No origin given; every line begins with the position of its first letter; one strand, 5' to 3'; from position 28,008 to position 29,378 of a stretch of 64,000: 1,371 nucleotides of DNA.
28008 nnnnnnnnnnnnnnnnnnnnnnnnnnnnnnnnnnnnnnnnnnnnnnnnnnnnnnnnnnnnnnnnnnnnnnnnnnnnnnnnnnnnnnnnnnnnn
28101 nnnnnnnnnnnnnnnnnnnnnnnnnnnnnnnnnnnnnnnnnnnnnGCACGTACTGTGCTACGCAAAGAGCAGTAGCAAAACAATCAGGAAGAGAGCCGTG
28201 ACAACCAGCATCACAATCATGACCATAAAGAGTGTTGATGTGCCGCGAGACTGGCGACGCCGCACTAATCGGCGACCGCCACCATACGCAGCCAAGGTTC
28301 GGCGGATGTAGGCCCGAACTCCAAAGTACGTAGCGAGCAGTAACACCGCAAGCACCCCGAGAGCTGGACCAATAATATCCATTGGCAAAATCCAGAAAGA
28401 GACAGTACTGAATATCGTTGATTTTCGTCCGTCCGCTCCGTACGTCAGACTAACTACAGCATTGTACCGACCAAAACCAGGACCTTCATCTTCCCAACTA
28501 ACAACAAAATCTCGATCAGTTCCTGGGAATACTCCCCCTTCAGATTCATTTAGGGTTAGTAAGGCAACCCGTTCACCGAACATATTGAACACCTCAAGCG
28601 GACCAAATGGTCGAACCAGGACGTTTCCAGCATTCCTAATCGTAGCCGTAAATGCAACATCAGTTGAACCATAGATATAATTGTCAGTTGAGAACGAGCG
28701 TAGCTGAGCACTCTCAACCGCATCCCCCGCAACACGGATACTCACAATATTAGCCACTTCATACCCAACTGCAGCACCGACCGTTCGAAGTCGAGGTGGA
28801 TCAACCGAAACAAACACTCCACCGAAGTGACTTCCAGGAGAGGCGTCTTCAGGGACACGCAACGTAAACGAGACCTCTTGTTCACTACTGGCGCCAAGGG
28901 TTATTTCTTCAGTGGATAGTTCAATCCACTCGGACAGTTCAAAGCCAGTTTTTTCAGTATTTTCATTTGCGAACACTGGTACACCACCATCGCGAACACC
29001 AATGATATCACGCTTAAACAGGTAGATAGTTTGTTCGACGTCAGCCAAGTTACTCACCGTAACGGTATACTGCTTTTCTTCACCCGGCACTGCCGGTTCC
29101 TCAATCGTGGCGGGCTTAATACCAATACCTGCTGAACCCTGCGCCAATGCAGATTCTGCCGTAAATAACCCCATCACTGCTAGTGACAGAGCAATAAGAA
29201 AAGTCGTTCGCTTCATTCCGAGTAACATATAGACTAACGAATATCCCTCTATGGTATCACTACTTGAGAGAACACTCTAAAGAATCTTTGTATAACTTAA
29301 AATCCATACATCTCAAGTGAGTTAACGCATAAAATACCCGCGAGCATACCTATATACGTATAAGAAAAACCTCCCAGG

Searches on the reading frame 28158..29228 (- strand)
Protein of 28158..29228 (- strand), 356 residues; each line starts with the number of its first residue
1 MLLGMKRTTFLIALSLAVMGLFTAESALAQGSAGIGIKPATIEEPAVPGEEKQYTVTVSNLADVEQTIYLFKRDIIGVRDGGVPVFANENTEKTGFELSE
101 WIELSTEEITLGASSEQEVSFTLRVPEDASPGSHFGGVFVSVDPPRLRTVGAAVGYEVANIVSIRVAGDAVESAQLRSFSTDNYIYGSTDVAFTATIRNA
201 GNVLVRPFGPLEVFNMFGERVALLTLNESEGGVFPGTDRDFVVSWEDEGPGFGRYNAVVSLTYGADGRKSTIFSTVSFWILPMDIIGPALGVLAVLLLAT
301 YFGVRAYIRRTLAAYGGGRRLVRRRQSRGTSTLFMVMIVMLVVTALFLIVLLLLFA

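Call 14: search_protein_families(library=pfam, proteins=[window:28158-29228:-], max_evalue=0.001)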
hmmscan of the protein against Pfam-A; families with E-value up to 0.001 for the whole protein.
window:28158-29228:- (356 aa): 1 family
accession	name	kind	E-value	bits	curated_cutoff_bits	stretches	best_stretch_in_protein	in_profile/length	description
PF06030.18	WxLIP_PGBD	-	1.6e-07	31.8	27.3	1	48-140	25-119/121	WxL Interacting Protein, peptidoglycan binding domain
